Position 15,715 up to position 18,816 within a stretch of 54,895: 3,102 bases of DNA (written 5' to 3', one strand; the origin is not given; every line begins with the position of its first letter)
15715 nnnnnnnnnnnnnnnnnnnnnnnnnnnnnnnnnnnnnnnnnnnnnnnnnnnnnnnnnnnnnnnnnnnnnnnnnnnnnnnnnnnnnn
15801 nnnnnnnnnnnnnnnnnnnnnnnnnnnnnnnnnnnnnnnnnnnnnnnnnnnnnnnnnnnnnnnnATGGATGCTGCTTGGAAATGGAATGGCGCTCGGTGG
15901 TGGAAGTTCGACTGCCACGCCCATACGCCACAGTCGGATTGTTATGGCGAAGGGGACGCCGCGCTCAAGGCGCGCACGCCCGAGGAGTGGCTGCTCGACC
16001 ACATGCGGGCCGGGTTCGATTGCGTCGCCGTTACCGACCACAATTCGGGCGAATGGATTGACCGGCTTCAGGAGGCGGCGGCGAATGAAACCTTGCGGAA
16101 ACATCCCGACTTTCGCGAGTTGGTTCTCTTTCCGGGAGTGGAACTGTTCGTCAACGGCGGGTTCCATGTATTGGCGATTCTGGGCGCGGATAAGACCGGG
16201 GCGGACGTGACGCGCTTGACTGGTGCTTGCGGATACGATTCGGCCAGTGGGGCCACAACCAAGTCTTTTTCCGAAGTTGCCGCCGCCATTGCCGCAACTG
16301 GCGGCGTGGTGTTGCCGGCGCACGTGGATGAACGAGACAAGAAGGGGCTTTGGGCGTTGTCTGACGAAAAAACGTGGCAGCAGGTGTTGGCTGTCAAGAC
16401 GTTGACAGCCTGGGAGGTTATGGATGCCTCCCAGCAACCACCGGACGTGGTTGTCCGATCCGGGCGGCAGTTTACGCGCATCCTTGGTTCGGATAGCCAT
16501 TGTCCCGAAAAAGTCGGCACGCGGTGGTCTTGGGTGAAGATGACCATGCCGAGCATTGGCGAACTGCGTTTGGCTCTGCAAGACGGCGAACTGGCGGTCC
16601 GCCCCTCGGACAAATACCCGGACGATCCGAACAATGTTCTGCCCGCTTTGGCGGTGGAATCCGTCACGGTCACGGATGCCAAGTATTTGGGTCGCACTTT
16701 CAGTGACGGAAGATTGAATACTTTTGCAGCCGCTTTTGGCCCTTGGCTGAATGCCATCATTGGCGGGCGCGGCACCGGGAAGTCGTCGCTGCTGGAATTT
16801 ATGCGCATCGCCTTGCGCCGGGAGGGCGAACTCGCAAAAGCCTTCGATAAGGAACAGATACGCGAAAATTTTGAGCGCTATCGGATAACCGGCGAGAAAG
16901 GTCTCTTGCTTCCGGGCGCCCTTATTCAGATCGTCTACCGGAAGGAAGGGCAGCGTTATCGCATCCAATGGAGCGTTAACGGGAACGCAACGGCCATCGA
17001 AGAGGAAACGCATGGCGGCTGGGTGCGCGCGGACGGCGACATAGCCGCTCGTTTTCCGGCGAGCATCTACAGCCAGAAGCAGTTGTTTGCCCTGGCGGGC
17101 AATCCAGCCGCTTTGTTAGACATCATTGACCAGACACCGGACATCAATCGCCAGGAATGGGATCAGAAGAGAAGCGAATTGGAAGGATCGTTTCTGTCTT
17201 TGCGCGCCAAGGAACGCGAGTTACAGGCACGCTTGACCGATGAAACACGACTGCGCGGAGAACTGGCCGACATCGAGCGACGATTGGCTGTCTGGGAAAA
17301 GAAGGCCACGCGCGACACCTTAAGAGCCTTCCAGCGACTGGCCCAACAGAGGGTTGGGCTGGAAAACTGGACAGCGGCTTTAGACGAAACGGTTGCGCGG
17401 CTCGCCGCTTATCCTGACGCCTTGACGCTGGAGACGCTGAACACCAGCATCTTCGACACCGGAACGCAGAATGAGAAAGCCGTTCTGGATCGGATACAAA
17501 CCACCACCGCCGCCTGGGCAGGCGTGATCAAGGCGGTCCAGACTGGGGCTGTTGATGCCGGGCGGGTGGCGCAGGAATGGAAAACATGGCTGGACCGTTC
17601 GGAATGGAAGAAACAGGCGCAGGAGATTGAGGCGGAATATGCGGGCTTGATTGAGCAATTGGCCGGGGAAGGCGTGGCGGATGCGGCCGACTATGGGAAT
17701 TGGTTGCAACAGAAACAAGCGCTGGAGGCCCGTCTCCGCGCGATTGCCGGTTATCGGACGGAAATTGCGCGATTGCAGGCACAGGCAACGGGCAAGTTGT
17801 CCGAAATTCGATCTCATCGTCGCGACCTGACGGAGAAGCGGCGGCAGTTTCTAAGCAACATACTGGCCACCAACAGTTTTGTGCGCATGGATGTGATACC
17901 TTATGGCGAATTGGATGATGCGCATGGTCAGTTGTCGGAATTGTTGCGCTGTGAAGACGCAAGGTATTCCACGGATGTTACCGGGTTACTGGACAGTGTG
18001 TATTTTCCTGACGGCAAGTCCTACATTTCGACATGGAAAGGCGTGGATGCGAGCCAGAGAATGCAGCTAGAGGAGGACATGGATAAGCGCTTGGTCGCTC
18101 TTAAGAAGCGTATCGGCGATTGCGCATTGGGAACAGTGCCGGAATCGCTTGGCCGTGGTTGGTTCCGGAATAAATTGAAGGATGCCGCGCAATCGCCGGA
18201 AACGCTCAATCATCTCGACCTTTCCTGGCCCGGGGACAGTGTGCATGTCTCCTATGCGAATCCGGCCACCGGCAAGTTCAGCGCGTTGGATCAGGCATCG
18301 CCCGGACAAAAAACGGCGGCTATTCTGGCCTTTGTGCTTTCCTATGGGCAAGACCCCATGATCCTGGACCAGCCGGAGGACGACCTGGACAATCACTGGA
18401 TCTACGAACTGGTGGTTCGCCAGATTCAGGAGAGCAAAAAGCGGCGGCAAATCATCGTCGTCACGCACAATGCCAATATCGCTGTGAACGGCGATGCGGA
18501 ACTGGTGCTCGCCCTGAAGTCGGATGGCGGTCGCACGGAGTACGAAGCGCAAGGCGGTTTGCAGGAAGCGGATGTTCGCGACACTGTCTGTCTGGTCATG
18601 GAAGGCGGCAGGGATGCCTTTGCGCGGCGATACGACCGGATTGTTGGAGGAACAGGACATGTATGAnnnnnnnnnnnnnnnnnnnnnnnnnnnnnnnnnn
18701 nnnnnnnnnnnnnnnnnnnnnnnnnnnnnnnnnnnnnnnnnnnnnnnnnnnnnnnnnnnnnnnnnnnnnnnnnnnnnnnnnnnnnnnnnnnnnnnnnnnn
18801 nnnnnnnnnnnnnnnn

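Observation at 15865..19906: PHP-SMC ATPase translationally coupled to an AlbA_2/GHKL protein: candidate undescribed two-gene defense module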

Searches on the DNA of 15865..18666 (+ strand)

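Call 40: search_dna_similar(query=L040:7001-9730:+, collection=ecoli_genomes, mode=distant, max_rows=8)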
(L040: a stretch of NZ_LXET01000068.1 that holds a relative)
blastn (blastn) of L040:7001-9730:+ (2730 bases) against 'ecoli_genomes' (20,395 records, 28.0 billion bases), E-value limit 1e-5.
Records with a match: 17; places in all: 17; records where one place covers at least 80% of the query: 17.
Genomes with a match: 17 of 5426; with a place that covers at least 80% of the query: 17. Places per genome that has any: lowest 1, median 1, highest 1. On chromosomes: 13 places; on plasmids: 4.
Best place of each record, by identity: 95-99% 2; 90-95% 15.
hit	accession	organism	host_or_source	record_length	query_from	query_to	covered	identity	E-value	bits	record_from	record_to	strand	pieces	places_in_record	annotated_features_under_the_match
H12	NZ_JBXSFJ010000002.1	Escherichia coli strain PEC131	Sus scrofa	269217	1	2730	100%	95.6%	0e+0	4383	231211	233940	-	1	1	TrlF family AAA-like ATPase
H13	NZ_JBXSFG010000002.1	Escherichia coli strain PEC165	Sus scrofa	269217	1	2730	100%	95.6%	0e+0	4383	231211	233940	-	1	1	TrlF family AAA-like ATPase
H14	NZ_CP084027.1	Escherichia coli strain 035053C1pKPC2_Vir_090515B1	conjugation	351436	1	2730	100%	91.3%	0e+0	3851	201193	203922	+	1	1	TrlF family AAA-like ATPase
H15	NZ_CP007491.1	Escherichia coli strain ACN002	-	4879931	1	2730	100%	91.2%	0e+0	3842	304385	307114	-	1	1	TrlF family AAA-like ATPase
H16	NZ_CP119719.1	Escherichia coli strain IZSBS22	missing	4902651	1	2730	100%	91.2%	0e+0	3842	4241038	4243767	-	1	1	TrlF family AAA-like ATPase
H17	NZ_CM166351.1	Escherichia coli strain CH4790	Homo sapiens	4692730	1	2730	100%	91.2%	0e+0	3842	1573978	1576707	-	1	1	TrlF family AAA-like ATPase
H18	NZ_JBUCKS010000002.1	Escherichia coli strain 2196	Homo sapiens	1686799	1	2730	100%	91.2%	0e+0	3842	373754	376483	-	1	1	TrlF family AAA-like ATPase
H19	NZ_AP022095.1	Escherichia coli strain WP4-S18-ESBL-08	-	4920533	1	2730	100%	91.2%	0e+0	3837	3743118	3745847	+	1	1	TrlF family AAA-like ATPase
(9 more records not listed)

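Call 41: get_annotated_region(hit=H15, flank=5000)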
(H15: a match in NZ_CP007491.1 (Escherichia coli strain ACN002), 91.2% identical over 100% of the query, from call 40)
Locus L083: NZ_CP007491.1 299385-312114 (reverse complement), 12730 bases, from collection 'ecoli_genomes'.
description: Escherichia coli strain ACN002 chromosome, complete genome
organism: Escherichia coli strain ACN002 (NCBI taxid 562)
replicon: chromosome; assembly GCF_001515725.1
host: -; source: -; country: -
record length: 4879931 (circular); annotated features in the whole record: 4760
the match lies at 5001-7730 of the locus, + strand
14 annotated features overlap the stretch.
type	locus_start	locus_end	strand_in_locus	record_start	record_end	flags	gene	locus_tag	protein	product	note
CDS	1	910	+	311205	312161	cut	paoB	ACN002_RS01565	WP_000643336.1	aldehyde oxidoreductase FAD-binding subunit PaoB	-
CDS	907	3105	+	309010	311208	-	paoC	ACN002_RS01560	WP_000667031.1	aldehyde oxidoreductase molybdenum-binding subunit PaoC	-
CDS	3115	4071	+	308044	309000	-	paoD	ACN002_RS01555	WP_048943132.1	molybdenum cofactor insertion chaperone PaoD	-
CDS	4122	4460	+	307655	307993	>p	-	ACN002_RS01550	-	LysR substrate-binding domain-containing protein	incomplete; partial in the middle of a contig; missing N-terminus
CDS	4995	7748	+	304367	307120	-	-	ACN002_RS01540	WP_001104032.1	TrlF family AAA-like ATPase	-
CDS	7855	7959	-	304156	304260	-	-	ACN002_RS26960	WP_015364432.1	hypothetical protein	-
CDS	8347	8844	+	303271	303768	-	-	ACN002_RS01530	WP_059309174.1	hypothetical protein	-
CDS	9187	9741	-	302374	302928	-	pinE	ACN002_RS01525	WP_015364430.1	site-specific DNA recombinase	-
CDS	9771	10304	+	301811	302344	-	-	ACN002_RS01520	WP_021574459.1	phage tail protein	-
CDS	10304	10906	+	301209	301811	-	tfaE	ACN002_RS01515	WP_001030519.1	tail fiber assembly protein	-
CDS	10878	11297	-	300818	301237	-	-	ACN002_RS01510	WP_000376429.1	tail fiber assembly protein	-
CDS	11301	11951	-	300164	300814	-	-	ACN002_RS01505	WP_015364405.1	gp53-like domain-containing protein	-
CDS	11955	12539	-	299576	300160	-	ymfQ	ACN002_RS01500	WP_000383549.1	YmfQ family protein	-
CDS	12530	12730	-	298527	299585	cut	-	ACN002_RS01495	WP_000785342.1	baseplate J/gp47 family protein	-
